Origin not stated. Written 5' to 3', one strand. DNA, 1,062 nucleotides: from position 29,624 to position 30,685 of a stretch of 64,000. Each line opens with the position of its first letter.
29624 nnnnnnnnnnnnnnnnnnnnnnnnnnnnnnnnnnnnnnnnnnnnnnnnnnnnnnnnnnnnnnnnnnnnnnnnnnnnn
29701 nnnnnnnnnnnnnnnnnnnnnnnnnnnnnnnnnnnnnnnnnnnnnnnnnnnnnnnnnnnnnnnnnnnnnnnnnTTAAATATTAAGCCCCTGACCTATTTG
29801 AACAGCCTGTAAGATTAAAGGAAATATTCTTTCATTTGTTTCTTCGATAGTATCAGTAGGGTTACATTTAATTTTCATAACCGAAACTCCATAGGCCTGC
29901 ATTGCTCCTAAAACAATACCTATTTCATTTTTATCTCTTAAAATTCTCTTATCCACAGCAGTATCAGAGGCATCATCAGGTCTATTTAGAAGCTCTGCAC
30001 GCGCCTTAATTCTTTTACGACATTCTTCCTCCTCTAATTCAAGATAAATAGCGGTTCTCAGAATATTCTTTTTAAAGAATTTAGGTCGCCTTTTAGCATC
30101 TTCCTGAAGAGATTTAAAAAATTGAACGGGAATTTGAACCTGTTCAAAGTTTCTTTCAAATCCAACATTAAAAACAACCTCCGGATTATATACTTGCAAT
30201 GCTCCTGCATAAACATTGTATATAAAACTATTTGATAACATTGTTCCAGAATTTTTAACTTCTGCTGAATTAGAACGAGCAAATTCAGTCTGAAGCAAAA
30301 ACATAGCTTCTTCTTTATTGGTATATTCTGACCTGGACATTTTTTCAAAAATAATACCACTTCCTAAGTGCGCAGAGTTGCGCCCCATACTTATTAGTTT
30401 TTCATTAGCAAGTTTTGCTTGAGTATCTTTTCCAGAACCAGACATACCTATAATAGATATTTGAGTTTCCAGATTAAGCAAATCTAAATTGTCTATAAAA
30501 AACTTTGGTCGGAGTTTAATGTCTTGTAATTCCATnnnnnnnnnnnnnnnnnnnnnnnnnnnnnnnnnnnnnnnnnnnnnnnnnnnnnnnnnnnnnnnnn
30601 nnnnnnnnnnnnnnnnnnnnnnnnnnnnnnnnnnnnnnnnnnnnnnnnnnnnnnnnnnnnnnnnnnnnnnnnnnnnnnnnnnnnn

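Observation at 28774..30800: AT-rich accessory segment downstream of tRNA-Thr with Cys-rich DUF378, an AK-like kinase and a coupled micro-ORF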

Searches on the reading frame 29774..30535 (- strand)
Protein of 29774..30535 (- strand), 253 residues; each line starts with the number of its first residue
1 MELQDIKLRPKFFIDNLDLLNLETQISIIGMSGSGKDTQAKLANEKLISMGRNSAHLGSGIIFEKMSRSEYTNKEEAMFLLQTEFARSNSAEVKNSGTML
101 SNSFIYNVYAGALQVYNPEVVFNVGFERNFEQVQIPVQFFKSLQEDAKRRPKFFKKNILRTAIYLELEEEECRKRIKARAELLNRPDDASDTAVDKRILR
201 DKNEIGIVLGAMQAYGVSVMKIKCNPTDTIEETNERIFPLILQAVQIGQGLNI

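Call 5: search_protein_families(library=pfam, proteins=[window:29774-30535:-], max_evalue=0.1)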
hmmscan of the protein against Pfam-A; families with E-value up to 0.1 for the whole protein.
window:29774-30535:- (253 aa): 6 families
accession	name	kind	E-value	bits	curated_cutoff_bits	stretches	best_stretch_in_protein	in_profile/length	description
PF13207.12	AAA_17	-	4.8e-05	24.1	27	1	29-79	1-47/136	AAA domain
PF13671.12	AAA_33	-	7e-05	23.6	27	1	156-195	95-134/143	AAA domain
PF13238.12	AAA_18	-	0.00013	22.8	29.4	1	26-181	1-113/128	AAA domain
PF02223.23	Thymidylate_kin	-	0.0061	16.7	27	0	30-56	3-32/185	Thymidylate kinase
PF01583.26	APS_kinase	-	0.043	14.3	21.1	1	26-62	5-41/152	Adenylylsulphate kinase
PF01712.25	dNK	-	0.072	13.3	27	0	26-181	1-145/203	Deoxynucleoside kinase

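Call 9: search_solved_structures(query=window:29774-30535:-, max_evalue=10, show_alignments=2)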
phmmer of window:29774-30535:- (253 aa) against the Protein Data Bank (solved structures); distinct sequences matched with E-value up to 10: 4.
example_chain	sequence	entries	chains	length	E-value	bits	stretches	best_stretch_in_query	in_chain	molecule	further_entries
3umf_A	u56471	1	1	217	0.039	17.1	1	162-204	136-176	Adenylate kinase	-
3cm0_A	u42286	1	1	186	0.085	16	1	161-217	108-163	Adenylate kinase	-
6c2u_A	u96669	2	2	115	1.4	12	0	26-51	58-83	phosphate-loop protein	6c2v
7wjl_A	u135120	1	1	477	2.3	11.3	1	82-164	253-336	Histone deacetylase HOS3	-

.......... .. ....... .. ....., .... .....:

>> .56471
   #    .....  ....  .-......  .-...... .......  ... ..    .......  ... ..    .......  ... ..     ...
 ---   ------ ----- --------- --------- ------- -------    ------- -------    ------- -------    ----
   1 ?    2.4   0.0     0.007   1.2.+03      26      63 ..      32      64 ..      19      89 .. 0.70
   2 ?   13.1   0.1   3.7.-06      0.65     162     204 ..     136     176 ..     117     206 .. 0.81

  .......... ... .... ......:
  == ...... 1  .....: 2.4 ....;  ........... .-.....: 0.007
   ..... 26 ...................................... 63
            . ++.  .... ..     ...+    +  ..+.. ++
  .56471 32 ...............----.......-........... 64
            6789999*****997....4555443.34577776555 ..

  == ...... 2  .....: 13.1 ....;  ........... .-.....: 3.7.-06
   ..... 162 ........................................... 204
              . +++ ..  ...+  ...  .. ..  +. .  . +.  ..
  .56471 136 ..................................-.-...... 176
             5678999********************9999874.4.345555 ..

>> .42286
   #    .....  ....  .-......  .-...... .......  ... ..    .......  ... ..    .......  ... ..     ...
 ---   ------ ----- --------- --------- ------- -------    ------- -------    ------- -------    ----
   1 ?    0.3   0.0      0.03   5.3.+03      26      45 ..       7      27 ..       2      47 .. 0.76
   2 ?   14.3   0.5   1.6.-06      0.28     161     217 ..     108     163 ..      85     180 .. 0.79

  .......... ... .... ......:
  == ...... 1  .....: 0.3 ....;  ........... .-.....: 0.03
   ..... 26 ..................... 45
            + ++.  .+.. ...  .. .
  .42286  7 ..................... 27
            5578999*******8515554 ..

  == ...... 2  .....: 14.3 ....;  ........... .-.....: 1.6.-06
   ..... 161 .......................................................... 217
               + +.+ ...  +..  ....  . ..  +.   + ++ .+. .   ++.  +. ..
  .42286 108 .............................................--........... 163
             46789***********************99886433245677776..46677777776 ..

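Call 10: search_protein_families(library=ncbifam, proteins=[window:29774-30535:-], max_evalue=1)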
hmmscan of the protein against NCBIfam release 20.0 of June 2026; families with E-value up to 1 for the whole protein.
window:29774-30535:- (253 aa): 12 families
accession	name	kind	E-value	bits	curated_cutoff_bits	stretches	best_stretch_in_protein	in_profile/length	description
NF001381.0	PRK00279.1-3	equivalog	4.9e-06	26.4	187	1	25-237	2-181/188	adenylate kinase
NF011102.0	PRK14529.1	equivalog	0.00053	19.7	331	1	25-65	2-37/223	adenylate kinase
TIGR01359.1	UMP_CMP_kin_fam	subfamily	0.00059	19.8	207.6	1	158-223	105-168/185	UMP-CMP kinase family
NF011101.0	PRK14528.1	equivalog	0.0013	18.5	195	1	158-233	107-178/187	adenylate kinase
TIGR01360.1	aden_kin_iso1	equivalog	0.0047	16.6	284.1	1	161-208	109-155/188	adenylate kinase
NF011100.0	PRK14527.1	equivalog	0.0089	15.6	154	1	157-195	110-148/191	adenylate kinase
TIGR01351.1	adk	subfamily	0.0098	15.5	168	1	28-179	4-127/212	adenylate kinase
NF001385.0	PRK00279.2-3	equivalog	0.019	14.6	315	1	27-144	8-108/213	adenylate kinase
TIGR02322.1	phosphon_PhnN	equivalog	0.042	13.5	156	1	26-61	4-37/179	phosphonate metabolism protein/1,5-bisphosphokinase (PRPP-forming) PhnN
TIGR01313.1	therm_gnt_kin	subfamily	0.053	13.3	113.75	1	28-122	3-98/164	gluconokinase, GntK/IdnK-type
NF040667.1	hom_kin_desulfo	exception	0.1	12.5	197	1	25-47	2-24/163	homoserine kinase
TIGR00455.1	apsK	equivalog_domain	0.13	11.9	138.7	1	26-61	21-56/184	adenylyl-sulfate kinase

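Call 12: find_homologous_proteins(query=window:29774-30535:-)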
Query window:29774-30535:- (253 aa): 1 proteins with E <= 0.001 among 423 candidates.
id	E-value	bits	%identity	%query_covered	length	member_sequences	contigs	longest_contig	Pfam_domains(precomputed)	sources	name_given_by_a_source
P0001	3.4e-149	513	93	100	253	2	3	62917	-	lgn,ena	-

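Call 15: find_encoding_contigs(protein=P0001, flank=10000, max_places=6)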
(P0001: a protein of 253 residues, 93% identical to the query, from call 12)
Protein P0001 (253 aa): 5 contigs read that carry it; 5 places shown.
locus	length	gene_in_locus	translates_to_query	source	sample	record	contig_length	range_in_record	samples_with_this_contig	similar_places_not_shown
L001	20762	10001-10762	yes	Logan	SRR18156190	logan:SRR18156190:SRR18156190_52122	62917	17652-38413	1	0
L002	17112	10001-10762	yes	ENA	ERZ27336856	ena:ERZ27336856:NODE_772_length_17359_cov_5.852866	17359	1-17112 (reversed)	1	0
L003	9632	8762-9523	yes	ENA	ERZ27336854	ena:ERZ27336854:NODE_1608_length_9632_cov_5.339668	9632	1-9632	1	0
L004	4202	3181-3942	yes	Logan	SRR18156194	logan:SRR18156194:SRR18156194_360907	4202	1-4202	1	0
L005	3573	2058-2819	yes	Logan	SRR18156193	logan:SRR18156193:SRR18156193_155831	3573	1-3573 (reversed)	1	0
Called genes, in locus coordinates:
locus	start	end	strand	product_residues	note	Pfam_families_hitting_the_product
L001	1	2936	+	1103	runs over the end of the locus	PF04563:RNA_pol_Rpb2_1, PF04561:RNA_pol_Rpb2_2, PF04565:RNA_pol_Rpb2_3, PF10385:RNA_pol_Rpb2_45, PF00562:RNA_pol_Rpb2_6, PF04560:RNA_pol_Rpb2_7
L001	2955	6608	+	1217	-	PF04997:RNA_pol_Rpb1_1, PF00623:RNA_pol_Rpb1_2, PF04983:RNA_pol_Rpb1_3, PF04998:RNA_pol_Rpb1_5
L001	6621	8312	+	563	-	PF01807:Zn_ribbon_DnaG, PF08275:DNAG_N, PF01751:Toprim, PF13362:Toprim_3 (weak), PF13662:Toprim_4, PF13155:Toprim_2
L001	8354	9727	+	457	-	PF03979:Sigma70_r1_1, PF00140:Sigma70_r1_2, PF04542:Sigma70_r2, PF04539:Sigma70_r3, PF04545:Sigma70_r4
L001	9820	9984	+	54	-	-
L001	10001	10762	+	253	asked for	-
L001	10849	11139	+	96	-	PF04070:DUF378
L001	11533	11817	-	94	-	-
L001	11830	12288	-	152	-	PF25025:EF-Ts_N (weak), PF00889:EF_TS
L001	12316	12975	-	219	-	PF00318:Ribosomal_S2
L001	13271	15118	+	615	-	PF01411:tRNA-synt_2c, PF07973:tRNA_SAD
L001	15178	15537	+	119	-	-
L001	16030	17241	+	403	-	-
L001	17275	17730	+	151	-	PF03449:GreA_GreB_N, PF01272:GreA_GreB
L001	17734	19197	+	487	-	PF01336:tRNA_anti-codon, PF00152:tRNA-synt_2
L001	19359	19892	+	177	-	PF02381:MraZ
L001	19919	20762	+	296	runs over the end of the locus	PF01795:Methyltransf_5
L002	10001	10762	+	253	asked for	-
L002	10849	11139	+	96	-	PF04070:DUF378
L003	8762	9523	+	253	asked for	-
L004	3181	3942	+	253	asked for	-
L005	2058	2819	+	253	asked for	-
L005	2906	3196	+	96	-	PF04070:DUF378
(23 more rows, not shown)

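Call 20: search_protein_representatives(protein=window:29774-30535:-)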
Query: 253 residues. Proteins with E-value up to 0.001 (for the whole library): 5; up to 1e-10: 1; up to 1e-30: 1. The best 5 are listed.
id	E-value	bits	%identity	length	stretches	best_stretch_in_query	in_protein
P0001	1.1e-149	512.9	93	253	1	1-253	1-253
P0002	2.4e-06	44.0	25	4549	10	73-192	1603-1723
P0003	1.7e-04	37.9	35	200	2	152-239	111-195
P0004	5.5e-04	36.3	32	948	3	153-241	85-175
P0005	7.1e-04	35.9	40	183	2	160-243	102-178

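Call 21: search_protein_families(library=pfam, proteins=[P0003, P0005, P0004], max_evalue=0.001)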
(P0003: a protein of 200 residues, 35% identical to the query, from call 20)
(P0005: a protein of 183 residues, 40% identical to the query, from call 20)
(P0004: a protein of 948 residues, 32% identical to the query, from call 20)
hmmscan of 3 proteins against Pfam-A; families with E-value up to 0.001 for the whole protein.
P0003 (200 aa): 6 families
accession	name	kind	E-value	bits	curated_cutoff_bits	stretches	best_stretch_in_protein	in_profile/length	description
PF00406.28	ADK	-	1.1e-19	71.5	26.8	1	9-172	2-148/151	Adenylate kinase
PF13207.12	AAA_17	-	1.3e-11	45.3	27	1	10-152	2-135/136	AAA domain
PF02223.23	Thymidylate_kin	-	4.4e-07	30.2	27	0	99-192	100-184/185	Thymidylate kinase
PF13671.12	AAA_33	-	0.00031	21.5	27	1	6-155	2-136/143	AAA domain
PF00448.28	SRP54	-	0.00046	20.3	22.7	0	3-45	1-42/196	SRP54-type protein, GTPase domain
PF13238.12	AAA_18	-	0.00069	20.5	29.4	0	6-145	1-119/128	AAA domain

P0005 (183 aa): 6 families
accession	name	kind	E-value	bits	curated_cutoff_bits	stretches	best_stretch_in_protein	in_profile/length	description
PF00406.28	ADK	-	1.3e-27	97.2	26.8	1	7-153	2-150/151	Adenylate kinase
PF13207.12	AAA_17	-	9.9e-20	71.7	27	1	7-129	1-133/136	AAA domain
PF13671.12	AAA_33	-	5.5e-12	46.6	27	1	3-137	1-135/143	AAA domain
PF13238.12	AAA_18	-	2.8e-08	34.7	29.4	1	4-127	1-117/128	AAA domain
PF02223.23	Thymidylate_kin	-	9e-08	32.5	27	1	74-172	90-185/185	Thymidylate kinase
PF06414.18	Zeta_toxin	-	1.7e-05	24.8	22.3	1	3-148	18-172/199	Zeta toxin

P0004 (948 aa): 9 families
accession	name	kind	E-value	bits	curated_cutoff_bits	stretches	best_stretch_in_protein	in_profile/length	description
PF00406.28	ADK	-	1.3e-129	428.4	26.8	3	217-370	1-149/151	Adenylate kinase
PF13207.12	AAA_17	-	6.7e-86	285.9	27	3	218-349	1-135/136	AAA domain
PF13238.12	AAA_18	-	1.3e-17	64.9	29.4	2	215-346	1-122/128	AAA domain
PF13671.12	AAA_33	-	2.4e-12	47.8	27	0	457-587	3-133/143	AAA domain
PF02223.23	Thymidylate_kin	-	3.9e-08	33.6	27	0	87-137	111-161/185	Thymidylate kinase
PF23085.1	RRM_PARP14_3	-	0.00013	22.4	24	0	122-151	52-81/82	PARP14, third RRM domain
PF06414.18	Zeta_toxin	-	0.00013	21.9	22.3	0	213-252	17-58/199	Zeta toxin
PF13401.12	AAA_22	-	0.00023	21.9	27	0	212-267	5-56/130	AAA domain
PF01712.25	dNK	-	0.00073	19.8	27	0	550-600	117-169/203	Deoxynucleoside kinase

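Call 25: search_protein_families(library=phrogs, proteins=[window:29774-30535:-], max_evalue=0.1)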
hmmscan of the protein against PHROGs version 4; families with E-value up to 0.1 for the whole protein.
window:29774-30535:- (253 aa): 2 families
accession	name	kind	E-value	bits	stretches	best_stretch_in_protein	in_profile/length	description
phrog_20323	-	other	0.0032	18.3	1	55-88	31-65/73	RF-1 domain peptide chain release factor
phrog_6446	-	unknown function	0.088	13.8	0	194-222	35-59/69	-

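Call 26: search_protein_families(library=padloc, proteins=[window:29774-30535:-], max_evalue=0.1)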
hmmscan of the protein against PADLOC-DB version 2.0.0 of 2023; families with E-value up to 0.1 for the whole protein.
window:29774-30535:- (253 aa): 1 family
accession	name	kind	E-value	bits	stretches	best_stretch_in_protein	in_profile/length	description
PDLC02911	VakA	-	0.0021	16.6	1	24-182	3-115/163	-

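Call 35: predict_structure(alignment_id=A2)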
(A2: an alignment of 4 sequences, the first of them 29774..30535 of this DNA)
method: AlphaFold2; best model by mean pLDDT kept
length: 253 residues; sequences in the alignment: 4
mean_pLDDT: 65.9   pTM: 0.66
mean pLDDT of the five models: 65.9, 64.5, 62.7, 61.8, 52.4
residues with pLDDT >= 90: 0; 70-90: 132; 50-70: 57; < 50: 64
segments of 3 or more residues with pLDDT < 50: 1-14, 16-21, 89-101, 126-141, 152-158, 251-253
pLDDT, mean of each block of 10 residues (from residue 1): 34 48 70 79 85 68 58 70 63 41 63 72 52 41 52 50 85 84 78 82 70 68 83 86 72 33
secondary structure, 60 per line:
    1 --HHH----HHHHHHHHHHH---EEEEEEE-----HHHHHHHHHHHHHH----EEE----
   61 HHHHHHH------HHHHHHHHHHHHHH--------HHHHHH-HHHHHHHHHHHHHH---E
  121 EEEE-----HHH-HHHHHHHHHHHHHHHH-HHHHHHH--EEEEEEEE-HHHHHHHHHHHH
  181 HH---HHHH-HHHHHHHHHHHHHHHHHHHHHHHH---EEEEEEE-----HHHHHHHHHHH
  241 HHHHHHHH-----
elements in order: H10-20 E24-30 H36-49 E54-56 H61-67 H74-87 H96-101 H103-116 E120-124 H134-149 H151-157 E160-167 H169-182 H186-189 H191-214 E218-224 H230-248

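Call 41: fold_search(model_id=the predicted structure, library=pdb)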
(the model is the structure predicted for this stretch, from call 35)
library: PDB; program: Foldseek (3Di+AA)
matches with E <= 10: 1624; with E <= 0.001: 88
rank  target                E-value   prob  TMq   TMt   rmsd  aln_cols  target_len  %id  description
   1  3cm0                  7.6e-07  1.00  0.43  0.56   6.7       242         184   20  Crystal structure of adenylate kinase from Thermus thermophilus HB8 (released 2008-09-23)
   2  5x6k_A                2.8e-06  1.00  0.47  0.61   7.7       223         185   16  Crystal structure of adenylate kinase (released 2018-02-28)
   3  3adk                  8.0e-06  1.00  0.51  0.64   7.7       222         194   16  REFINED STRUCTURE OF PORCINE CYTOSOLIC ADENYLATE KINASE AT 2.1 ANGSTROMS RESOLUTION (released 1988-01-16)
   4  5ycb_A                1.1e-05  1.00  0.47  0.60   7.7       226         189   16  Crystal structure of notothenia coriiceps adenylate kinase variant (released 2018-09-12)
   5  5ukd                  1.4e-05  1.00  0.48  0.60   7.7       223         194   17  PH INFLUENCES FLUORIDE COORDINATION NUMBER OF THE ALFX PHOSPHORYL TRANSFER TRANSITION STATE ANALOG (released 1999-08-14)
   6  2bwj_D                1.5e-05  1.00  0.47  0.59   8.0       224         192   17  Structure of adenylate kinase 5 (released 2005-07-21)
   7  2plr_B                1.8e-05  1.00  0.39  0.46  10.1       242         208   12  Crystal structure of dTMP kinase (st1543) from Sulfolobus Tokodaii Strain7 (released 2008-04-22)
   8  8puu_A                2.0e-05  1.00  0.42  0.49   9.3       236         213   15  Giardia intestinalis deoxyadenosine kinase forms a functional tetramer (released 2024-10-30)
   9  4nzy_A                2.4e-05  1.00  0.41  0.47   9.7       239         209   13  Crystal structure (type-2) of dTMP kinase (st1543) from Sulfolobus Tokodaii Strain7 (released 2014-12-24)
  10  1ki9_B                3.8e-05  1.00  0.46  0.57   8.3       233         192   14  Adenylate kinase from Methanococcus thermolithotrophicus (released 2003-06-03)
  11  1e9f                  3.8e-05  1.00  0.42  0.51   9.5       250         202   15  Mutant human thymidylate kinase complexed with TMP and ADP (released 2001-10-11)
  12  5nrn_B                3.8e-05  1.00  0.40  0.46  10.1       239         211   16  Mtb TMK crystal structure in complex with compound 3 (released 2018-08-08)
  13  1w2h_B                4.3e-05  1.00  0.39  0.48   9.9       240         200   15  Crystal Structure Of Mycobacterium Tuberculosis Thymidylate Kinase Complexed With Azidothymidine Monophosphate (AZT-MP (released 2005-01-12)
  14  2bwj_E                4.5e-05  1.00  0.43  0.54   8.8       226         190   16  Structure of adenylate kinase 5 (released 2005-07-21)
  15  1n5l_B                4.5e-05  1.00  0.40  0.48   9.9       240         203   15  CRYSTAL STRUCTURE OF MYCOBACTERIUM TUBERCULOSIS THYMIDYLATE KINASE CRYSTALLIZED IN SODIUM MALONATE, AFTER CATALYSIS IN (released 2003-04-15)
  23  2p5t_D                7.9e-05  1.00  0.37  0.38  13.2       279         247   11  Molecular and structural characterization of the PezAT chromosomal toxin-antitoxin system of the human pathogen Strept (released 2007-05-15)
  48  2p5t_B                3.8e-04  0.99  0.36  0.37  13.5       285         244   12  Molecular and structural characterization of the PezAT chromosomal toxin-antitoxin system of the human pathogen Strept (released 2007-05-15)
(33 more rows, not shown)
